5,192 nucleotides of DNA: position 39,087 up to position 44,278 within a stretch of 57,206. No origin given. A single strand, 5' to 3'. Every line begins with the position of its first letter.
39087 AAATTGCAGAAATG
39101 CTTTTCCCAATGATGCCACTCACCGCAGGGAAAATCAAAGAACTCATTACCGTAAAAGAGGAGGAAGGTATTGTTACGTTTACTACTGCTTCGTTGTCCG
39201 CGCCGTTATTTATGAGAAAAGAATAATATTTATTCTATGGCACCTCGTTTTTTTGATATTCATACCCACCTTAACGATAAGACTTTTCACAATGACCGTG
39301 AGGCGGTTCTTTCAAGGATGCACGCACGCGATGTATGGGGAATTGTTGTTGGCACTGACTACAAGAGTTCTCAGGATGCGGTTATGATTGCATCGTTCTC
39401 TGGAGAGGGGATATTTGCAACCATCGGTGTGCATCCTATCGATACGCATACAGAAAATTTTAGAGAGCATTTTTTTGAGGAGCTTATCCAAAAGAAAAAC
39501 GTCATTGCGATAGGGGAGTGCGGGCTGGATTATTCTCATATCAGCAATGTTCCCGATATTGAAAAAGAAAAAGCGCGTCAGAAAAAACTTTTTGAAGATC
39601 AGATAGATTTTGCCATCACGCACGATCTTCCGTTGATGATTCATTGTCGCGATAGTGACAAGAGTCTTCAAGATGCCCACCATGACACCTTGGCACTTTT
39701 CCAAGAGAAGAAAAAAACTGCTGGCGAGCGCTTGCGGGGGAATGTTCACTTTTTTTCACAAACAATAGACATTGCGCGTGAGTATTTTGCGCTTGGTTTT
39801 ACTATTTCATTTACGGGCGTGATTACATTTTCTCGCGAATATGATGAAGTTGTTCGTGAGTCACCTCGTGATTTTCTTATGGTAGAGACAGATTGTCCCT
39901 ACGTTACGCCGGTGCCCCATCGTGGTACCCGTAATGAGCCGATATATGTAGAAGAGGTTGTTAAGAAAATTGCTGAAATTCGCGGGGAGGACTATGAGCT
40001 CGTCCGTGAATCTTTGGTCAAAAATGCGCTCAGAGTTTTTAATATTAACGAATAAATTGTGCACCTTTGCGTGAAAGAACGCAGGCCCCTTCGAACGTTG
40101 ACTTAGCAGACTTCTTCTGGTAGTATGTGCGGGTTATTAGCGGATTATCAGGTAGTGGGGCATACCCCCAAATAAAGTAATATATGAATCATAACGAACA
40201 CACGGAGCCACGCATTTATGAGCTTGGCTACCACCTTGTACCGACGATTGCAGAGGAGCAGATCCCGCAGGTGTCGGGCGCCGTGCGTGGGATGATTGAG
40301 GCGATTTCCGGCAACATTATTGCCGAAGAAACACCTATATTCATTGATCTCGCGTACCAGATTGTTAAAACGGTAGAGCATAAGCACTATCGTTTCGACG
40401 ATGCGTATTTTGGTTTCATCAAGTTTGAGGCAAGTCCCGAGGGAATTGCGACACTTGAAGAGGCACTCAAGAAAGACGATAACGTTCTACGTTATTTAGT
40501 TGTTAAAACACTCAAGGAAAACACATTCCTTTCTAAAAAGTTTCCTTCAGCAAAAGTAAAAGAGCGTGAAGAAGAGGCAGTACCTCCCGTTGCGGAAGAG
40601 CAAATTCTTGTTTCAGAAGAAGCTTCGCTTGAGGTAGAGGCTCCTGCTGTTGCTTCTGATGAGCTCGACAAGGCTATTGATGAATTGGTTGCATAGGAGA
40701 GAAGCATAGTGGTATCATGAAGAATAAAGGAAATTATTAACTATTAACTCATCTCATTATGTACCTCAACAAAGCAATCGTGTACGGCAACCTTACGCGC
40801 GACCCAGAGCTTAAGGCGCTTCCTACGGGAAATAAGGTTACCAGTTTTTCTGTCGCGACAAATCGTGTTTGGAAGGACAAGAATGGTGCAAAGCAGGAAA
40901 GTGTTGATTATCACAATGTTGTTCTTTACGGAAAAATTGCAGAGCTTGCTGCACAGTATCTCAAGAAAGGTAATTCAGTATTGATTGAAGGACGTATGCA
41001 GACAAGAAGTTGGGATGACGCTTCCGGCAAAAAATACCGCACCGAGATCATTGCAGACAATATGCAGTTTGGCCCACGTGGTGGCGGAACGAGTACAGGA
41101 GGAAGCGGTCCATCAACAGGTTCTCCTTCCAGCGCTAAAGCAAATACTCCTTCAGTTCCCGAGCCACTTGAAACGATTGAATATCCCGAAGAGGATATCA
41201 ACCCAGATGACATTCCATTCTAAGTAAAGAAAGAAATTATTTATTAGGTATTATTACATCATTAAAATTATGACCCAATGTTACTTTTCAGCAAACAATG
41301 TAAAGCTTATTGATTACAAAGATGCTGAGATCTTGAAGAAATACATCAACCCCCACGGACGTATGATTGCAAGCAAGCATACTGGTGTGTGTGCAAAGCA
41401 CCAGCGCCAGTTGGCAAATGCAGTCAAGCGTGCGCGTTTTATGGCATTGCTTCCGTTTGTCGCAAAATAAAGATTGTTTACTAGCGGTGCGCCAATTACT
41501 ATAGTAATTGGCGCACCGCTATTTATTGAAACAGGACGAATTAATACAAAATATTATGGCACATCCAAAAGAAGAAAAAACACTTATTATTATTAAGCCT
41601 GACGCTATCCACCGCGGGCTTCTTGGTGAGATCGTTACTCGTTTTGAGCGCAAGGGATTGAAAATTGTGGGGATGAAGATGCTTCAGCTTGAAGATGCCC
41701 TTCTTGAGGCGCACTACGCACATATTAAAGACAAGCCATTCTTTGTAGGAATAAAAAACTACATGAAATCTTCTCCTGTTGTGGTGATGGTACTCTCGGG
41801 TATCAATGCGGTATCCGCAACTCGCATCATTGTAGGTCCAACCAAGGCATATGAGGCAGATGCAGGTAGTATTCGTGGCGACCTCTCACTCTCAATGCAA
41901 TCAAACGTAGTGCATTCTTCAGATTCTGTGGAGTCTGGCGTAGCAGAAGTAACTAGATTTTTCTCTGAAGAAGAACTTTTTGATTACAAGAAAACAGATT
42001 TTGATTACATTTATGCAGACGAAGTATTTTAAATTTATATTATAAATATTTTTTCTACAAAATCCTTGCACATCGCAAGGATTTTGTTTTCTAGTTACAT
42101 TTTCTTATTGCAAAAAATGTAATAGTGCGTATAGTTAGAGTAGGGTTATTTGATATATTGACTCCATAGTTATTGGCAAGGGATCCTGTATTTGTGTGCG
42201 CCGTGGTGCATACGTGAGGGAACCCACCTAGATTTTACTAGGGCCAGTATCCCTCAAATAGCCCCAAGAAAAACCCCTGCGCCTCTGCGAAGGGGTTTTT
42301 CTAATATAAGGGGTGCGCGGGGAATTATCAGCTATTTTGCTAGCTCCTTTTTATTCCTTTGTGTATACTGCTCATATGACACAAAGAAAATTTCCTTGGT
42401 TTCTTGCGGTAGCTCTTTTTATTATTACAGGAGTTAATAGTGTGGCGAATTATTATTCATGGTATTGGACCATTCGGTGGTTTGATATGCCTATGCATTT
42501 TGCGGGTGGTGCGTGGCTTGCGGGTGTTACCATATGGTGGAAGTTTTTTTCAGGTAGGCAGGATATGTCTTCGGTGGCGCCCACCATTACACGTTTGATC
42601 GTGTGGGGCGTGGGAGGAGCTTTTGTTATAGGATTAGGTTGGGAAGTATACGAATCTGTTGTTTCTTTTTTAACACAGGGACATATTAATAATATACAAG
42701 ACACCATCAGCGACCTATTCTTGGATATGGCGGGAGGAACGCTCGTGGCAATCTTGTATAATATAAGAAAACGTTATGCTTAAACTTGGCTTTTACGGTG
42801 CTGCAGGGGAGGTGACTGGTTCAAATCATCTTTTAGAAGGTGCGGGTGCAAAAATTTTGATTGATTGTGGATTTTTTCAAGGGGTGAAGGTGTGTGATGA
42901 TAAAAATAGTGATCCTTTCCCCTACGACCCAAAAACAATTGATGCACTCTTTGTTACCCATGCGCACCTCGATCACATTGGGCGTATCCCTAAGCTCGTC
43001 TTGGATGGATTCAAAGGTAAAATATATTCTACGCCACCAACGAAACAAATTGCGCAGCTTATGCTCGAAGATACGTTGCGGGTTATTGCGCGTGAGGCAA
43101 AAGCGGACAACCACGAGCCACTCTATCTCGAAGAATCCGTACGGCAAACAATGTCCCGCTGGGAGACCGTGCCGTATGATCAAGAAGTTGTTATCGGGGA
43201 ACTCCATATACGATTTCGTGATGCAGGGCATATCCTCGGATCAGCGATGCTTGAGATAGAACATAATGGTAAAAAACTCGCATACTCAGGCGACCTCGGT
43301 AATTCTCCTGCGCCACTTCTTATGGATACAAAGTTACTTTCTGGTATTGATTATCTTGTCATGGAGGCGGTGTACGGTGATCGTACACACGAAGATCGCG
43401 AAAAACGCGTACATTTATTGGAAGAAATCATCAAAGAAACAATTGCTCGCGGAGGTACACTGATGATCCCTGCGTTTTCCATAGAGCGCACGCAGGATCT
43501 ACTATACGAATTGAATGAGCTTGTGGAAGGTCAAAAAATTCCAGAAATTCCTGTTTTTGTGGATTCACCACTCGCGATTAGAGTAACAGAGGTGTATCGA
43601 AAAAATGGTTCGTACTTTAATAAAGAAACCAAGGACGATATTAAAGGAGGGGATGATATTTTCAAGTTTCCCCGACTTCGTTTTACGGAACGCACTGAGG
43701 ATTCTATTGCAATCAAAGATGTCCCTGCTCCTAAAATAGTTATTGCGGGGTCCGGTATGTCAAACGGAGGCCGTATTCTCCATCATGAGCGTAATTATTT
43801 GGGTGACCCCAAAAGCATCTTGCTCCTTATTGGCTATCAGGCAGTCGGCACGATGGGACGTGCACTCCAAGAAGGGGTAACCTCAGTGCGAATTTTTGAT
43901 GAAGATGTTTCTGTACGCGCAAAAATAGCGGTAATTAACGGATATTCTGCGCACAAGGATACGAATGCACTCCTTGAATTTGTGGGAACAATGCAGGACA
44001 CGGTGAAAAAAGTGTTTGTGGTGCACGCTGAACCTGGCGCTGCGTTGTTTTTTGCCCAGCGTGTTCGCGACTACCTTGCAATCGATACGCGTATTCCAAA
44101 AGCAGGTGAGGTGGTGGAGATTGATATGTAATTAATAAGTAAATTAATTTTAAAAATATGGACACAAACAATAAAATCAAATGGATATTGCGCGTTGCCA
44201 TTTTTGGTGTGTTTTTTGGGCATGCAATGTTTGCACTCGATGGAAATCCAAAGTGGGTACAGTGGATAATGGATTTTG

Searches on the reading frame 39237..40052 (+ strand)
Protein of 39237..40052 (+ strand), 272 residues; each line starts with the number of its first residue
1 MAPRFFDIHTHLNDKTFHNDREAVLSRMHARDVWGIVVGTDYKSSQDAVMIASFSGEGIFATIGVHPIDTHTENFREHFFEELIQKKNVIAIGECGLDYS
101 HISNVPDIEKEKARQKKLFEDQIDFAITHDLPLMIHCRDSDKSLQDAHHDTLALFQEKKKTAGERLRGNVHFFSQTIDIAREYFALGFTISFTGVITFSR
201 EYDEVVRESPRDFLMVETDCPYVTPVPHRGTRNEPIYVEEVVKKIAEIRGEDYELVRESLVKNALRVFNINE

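Call 56: search_protein_families(library=pfam, proteins=[window:39237-40052:+], max_evalue=0.00001)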
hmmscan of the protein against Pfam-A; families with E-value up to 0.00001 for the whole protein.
window:39237-40052:+ (272 aa): 1 family
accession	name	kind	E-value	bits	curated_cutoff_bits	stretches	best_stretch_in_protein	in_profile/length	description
PF01026.27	TatD_DNase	-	1.3e-70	238.2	27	1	6-269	1-253/253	TatD related DNase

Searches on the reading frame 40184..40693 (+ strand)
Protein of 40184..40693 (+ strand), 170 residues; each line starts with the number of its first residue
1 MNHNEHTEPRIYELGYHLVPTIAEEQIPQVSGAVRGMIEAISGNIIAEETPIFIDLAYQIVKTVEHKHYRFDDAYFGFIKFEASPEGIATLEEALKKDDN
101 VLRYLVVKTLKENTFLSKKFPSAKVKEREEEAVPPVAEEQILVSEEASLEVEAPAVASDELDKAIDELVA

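Call 57: search_protein_families(library=pfam, proteins=[window:40184-40693:+], max_evalue=0.00001)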
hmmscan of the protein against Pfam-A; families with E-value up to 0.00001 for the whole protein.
window:40184-40693:+ (170 aa): 1 family
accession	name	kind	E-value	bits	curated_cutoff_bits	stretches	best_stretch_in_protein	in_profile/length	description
PF01250.22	Ribosomal_S6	-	1.6e-12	47.8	27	1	12-108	2-90/90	Ribosomal protein S6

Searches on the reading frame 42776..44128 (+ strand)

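Call 57: search_protein_families(library=pfam, proteins=[window:42776-44128:+], max_evalue=0.00001)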
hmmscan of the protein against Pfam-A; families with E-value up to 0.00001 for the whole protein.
window:42776-44128:+ (451 aa): 5 families
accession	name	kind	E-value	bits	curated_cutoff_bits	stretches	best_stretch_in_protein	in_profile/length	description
PF10996.14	Beta-Casp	-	5.8e-35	120.9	27.7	1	239-364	1-120/120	Beta-Casp domain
PF16661.11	Lactamase_B_6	-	6.6e-12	45.6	27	1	19-177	1-165/193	Metallo-beta-lactamase superfamily domain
PF00753.33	Lactamase_B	-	9.3e-12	45.7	22.7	1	14-185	5-161/196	Metallo-beta-lactamase superfamily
PF07521.17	RMMBL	-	1.7e-11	44.4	21.6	1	378-441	2-63/63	Zn-dependent metallo-hydrolase RNA specificity domain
PF12706.13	Lactamase_B_2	-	4e-11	43.3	27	1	26-204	2-171/200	Beta-lactamase superfamily domain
